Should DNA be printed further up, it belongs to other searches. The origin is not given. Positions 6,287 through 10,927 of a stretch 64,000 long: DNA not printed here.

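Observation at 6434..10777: Autotransporter whose passenger is built from four Cache ligand-binding domains plus Calx-beta and Big_2 modules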

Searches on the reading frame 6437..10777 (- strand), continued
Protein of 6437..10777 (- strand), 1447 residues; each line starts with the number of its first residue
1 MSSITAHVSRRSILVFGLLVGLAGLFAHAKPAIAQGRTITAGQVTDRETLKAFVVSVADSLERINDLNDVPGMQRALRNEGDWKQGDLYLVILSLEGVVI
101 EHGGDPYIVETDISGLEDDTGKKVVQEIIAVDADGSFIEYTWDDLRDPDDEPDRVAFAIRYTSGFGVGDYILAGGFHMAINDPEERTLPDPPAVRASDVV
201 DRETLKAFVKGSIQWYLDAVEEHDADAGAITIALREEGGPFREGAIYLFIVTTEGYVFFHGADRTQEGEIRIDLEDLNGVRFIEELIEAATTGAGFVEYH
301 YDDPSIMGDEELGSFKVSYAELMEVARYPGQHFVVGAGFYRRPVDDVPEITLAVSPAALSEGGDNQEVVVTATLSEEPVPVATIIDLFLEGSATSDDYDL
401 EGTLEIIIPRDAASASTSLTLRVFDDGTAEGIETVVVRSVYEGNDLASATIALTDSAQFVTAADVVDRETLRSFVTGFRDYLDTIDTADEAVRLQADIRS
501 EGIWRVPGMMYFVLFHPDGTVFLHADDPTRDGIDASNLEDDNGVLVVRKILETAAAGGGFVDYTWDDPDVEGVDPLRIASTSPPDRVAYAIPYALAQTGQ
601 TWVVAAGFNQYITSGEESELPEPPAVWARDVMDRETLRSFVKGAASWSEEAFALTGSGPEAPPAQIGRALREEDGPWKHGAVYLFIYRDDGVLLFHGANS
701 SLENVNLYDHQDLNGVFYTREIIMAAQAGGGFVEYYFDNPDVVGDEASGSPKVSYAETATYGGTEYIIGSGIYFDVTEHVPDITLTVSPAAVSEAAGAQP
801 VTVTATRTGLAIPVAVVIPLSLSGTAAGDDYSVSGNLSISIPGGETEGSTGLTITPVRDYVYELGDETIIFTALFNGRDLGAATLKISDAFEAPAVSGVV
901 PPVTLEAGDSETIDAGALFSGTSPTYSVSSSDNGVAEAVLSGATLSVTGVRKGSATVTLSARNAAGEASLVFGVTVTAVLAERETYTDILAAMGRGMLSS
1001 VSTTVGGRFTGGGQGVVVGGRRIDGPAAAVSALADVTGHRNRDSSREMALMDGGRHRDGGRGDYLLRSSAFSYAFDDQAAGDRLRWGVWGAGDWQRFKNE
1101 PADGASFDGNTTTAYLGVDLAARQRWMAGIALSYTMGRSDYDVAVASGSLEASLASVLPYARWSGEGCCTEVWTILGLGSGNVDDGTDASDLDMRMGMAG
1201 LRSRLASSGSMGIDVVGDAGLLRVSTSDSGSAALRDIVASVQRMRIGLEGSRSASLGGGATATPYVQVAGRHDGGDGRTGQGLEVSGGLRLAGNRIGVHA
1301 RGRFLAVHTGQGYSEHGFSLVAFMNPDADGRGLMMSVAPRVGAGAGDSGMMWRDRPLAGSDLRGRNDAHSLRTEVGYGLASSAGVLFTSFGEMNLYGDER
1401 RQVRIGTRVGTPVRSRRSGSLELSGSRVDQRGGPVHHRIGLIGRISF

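Call 57: list_cluster_members(proteins=[P0001, P0003, P0036])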
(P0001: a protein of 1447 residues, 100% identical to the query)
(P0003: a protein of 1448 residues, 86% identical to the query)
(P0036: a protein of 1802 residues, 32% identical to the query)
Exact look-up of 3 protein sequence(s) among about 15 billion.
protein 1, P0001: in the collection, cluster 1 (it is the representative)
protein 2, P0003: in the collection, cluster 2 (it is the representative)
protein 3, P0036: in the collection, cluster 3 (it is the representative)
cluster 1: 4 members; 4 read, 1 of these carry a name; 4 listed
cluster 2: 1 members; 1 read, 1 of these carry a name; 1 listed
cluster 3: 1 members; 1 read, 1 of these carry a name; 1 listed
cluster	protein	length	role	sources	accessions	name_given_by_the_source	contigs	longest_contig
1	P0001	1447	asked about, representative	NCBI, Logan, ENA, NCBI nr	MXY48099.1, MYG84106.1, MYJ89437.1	MAG: autotransporter domain-containing protein [Gemmatimonadetes bacterium] | autotransporter domain-containing protein [Gemmatimonadota bacterium]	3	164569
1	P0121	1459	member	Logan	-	-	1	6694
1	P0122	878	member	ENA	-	-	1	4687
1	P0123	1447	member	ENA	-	-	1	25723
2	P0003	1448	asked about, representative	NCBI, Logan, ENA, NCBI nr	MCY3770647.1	MAG: cache domain-containing protein [Gemmatimonadetes bacterium] | cache domain-containing protein [Gemmatimonadota bacterium]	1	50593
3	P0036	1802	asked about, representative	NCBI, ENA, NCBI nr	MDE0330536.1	MAG: autotransporter domain-containing protein [Nitrospinae bacterium] | autotransporter domain-containing protein [Nitrospinota bacterium]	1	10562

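Call 60: find_encoding_contigs(protein=P0080, flank=7000, max_places=2)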
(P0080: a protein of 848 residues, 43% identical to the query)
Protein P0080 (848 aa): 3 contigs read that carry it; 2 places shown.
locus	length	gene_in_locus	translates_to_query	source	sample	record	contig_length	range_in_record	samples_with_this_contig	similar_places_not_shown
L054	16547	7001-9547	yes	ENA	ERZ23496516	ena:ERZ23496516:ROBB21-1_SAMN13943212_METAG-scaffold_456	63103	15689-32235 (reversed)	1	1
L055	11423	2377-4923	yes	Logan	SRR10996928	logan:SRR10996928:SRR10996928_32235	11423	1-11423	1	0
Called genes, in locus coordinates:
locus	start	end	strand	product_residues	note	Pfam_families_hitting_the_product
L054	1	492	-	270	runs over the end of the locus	PF20113:DUF6503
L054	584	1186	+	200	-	PF00254:FKBP_C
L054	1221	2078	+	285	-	PF10370:Rv2993c-like_N, PF01557:FAA_hydrolase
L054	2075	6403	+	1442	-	PF05124:S_layer_C (faint), PF00246:Peptidase_M14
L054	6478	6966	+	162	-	PF13442:Cytochrome_CBB3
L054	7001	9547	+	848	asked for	PF08269:dCache_2, PF17200:sCache_2, PF17201:Cache_3-Cache_2 (faint), PF08269:dCache_2, PF17200:sCache_2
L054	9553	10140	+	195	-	PF12867:DinB_2 (weak)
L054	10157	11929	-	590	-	PF02554:CstA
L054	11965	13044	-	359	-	PF13481:AAA_25 (faint), PF01656:CbiA, PF02374:ArsA_ATPase, PF10609:ParA (faint), PF13614:AAA_31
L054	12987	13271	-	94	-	PF25952:DUF7990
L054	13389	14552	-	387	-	PF04909:Amidohydro_2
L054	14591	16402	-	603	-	PF01019:G_glu_transpept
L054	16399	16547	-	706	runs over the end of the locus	PF10647:Gmad1 (faint), PF26549:Tricorn_N (weak), PF26550:Tricorn_2nd, PF00930:DPPIV_N (faint), PF07676:PD40 (weak), PF01738:DLH, PF20434:BD-FAE (weak), PF00326:Peptidase_S9, +1 more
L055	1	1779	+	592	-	?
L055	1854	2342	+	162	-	PF13442:Cytochrome_CBB3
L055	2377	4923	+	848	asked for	PF08269:dCache_2, PF17200:sCache_2, PF17201:Cache_3-Cache_2 (faint), PF08269:dCache_2, PF17200:sCache_2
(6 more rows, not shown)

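Call 61: find_encoding_contigs(protein=P0069, flank=7000, max_places=2)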
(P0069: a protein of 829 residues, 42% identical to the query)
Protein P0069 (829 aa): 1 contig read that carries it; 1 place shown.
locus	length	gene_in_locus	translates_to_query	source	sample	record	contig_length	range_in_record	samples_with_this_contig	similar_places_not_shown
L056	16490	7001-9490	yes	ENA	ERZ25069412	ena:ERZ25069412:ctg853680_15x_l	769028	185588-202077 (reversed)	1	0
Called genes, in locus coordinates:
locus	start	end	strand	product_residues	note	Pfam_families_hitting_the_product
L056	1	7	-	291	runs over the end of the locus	-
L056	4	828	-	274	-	-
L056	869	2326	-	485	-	PF00209:SNF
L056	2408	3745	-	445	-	PF00587:tRNA-synt_2b, PF03129:HGTP_anticodon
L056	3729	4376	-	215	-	-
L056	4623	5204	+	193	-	PF01521:Fe-S_biosyn, PF01106:NifU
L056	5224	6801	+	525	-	PF07364:DUF1485, PF07171:MlrC_C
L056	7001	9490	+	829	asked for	PF08269:dCache_2, PF17200:sCache_2, PF08269:dCache_2, PF17200:sCache_2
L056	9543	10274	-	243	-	PF22624:AASDHPPT_N, PF01648:ACPS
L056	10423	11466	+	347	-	PF03069:FmdA_AmdA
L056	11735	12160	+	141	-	PF08780:NTase_sub_bind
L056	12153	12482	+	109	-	PF22600:MTPAP-like_central (weak), PF01909:NTP_transf_2 (weak)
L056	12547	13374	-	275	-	PF18979:DUF5715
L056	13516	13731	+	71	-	-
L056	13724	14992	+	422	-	PF13620:CarboxypepD_reg (weak)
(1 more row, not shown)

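Call 62: find_encoding_contigs(protein=P0106, flank=7000, max_places=2)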
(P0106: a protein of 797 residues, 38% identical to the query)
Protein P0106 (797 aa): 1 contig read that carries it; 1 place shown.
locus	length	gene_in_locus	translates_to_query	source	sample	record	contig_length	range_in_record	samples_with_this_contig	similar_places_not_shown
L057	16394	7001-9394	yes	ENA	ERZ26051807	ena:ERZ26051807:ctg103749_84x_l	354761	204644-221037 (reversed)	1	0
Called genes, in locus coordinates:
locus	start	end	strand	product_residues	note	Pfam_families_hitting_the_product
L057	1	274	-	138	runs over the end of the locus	PF01850:PIN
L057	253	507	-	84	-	PF02604:PhdYeFM_antitox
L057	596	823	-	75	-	-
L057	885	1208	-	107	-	-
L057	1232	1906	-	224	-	PF13365:Trypsin_2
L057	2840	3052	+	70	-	PF00589:Phage_integrase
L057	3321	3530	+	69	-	-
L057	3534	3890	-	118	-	-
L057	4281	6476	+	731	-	PF00916:Sulfate_transp, PF01740:STAS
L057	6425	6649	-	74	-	-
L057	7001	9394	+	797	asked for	PF17200:sCache_2 (weak), PF08269:dCache_2 (weak), PF03797:Autotransporter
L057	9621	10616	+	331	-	PF17200:sCache_2, PF08269:dCache_2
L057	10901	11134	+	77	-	-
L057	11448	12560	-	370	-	PF13483:Lactamase_B_3, PF12706:Lactamase_B_2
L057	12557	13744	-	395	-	PF01557:FAA_hydrolase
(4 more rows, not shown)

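Call 79: search_protein_families(library=pfam, proteins=[P0035, P0099], max_evalue=0.01)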
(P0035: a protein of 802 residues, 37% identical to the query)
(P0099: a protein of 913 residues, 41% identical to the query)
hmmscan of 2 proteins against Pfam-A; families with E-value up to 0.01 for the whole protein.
P0035 (802 aa): 7 families
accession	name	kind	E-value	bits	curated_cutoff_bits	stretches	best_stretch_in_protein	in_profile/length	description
PF08269.17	dCache_2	-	1.7e-46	159.2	26.5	3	54-182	72-192/298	Cache domain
PF17200.10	sCache_2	-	3.3e-40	138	25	3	52-177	29-147/155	Single Cache domain 2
PF17201.10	Cache_3-Cache_2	-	6.7e-12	45.7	27.7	2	230-305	205-273/299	Cache 3/Cache 2 fusion domain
PF13860.13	FlgD_ig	-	1.4e-09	38.2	27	1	735-784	21-70/79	FlgD Ig-like domain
PF13585.12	CHU_C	-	0.00015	22.2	27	1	733-787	23-70/86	CHU_C Type IX secretion signal domain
PF18962.6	Por_Secre_tail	-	0.00097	19.8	27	0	720-795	3-70/75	Secretion system C-terminal sorting domain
PF13115.11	YtkA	-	0.0053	17.8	25.9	0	597-633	10-44/85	YtkA-like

P0099 (913 aa): 4 families
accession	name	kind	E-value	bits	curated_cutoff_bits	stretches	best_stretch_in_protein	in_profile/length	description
PF08269.17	dCache_2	-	2.6e-30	106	26.5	3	440-517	90-167/298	Cache domain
PF17200.10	sCache_2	-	2.1e-25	89.9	25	2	442-520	52-129/155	Single Cache domain 2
PF13860.13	FlgD_ig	-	2.1e-08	34.5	27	1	839-898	13-73/79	FlgD Ig-like domain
PF17201.10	Cache_3-Cache_2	-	0.0003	20.6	27.7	1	453-545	212-294/299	Cache 3/Cache 2 fusion domain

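Call 80: search_protein_families(library=ncbifam, proteins=[P0035, P0099], max_evalue=1)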
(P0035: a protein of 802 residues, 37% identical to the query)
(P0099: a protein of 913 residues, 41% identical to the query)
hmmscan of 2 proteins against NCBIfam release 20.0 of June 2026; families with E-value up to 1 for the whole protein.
P0035 (802 aa): 12 families
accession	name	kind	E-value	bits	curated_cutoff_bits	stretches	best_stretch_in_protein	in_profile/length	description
NF052443.1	SensHisKinMctS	equivalog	1.4e-32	112.6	700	3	60-181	79-187/457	two-component system sensor histidine kinase MctS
NF058645.1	MCPCtpMPsAe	equivalog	1.2e-17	64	900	3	70-153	88-167/558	methyl-accepting chemotaxis protein CtpM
TIGR04183.1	Por_Secre_tail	domain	2e-09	37.3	23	1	720-799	3-70/72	T9SS type A sorting domain-containing protein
NF033707.1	T9SS_sortase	equivalog_domain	3.8e-07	28.2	420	1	689-789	975-1077/1095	type IX secretion system sortase PorU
NF009277.0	PRK12634.1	equivalog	1.1e-06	29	333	1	733-783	118-168/221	flagellar basal body rod modification protein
NF005176.1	PRK06655.1-1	equivalog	1.8e-06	28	230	1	735-784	95-144/197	flagellar hook assembly protein FlgD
NF053608.1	Lsa66_OmpA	equivalog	0.0007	18.1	700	1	765-790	204-229/581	fibronectin-binding adhesin Lsa66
NF009276.0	PRK12633.1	equivalog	0.00074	19.3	383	1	731-785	122-177/234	flagellar basal body rod modification protein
NF009452.0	PRK12812.1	equivalog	0.0016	17.8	258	1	737-785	152-202/289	flagellar basal body rod modification protein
NF052323.1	T9SSA_dep_M6i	equivalog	0.004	15.1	600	1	718-786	960-1023/1043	T9SS-dependent M6-like inactivated metalloprotease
NF009453.0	PRK12813.1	equivalog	0.03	13.9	264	1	735-787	122-171/223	flagellar basal body rod modification protein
NF052228.1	T9SS_PorZ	equivalog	0.055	11.9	260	1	765-784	718-737/757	type IX secretion system anionic LPS delivery protein PorZ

P0099 (913 aa): 7 families
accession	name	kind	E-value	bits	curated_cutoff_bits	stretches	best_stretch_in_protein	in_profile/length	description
NF052443.1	SensHisKinMctS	equivalog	9e-19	67.1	700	2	451-519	101-167/457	two-component system sensor histidine kinase MctS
NF058645.1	MCPCtpMPsAe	equivalog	3.2e-11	42.7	900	2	611-698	96-178/558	methyl-accepting chemotaxis protein CtpM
TIGR04183.1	Por_Secre_tail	domain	9.7e-09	35.1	23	1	831-909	3-69/72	T9SS type A sorting domain-containing protein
NF033707.1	T9SS_sortase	equivalog_domain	3e-06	25.2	420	1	828-899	1000-1076/1095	type IX secretion system sortase PorU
NF052323.1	T9SSA_dep_M6i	equivalog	7.9e-05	20.8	600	1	829-898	960-1024/1043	T9SS-dependent M6-like inactivated metalloprotease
NF005176.1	PRK06655.1-1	equivalog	0.0022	18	230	1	850-901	99-150/197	flagellar hook assembly protein FlgD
NF009277.0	PRK12634.1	equivalog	0.0092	16.1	333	0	848-894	122-168/221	flagellar basal body rod modification protein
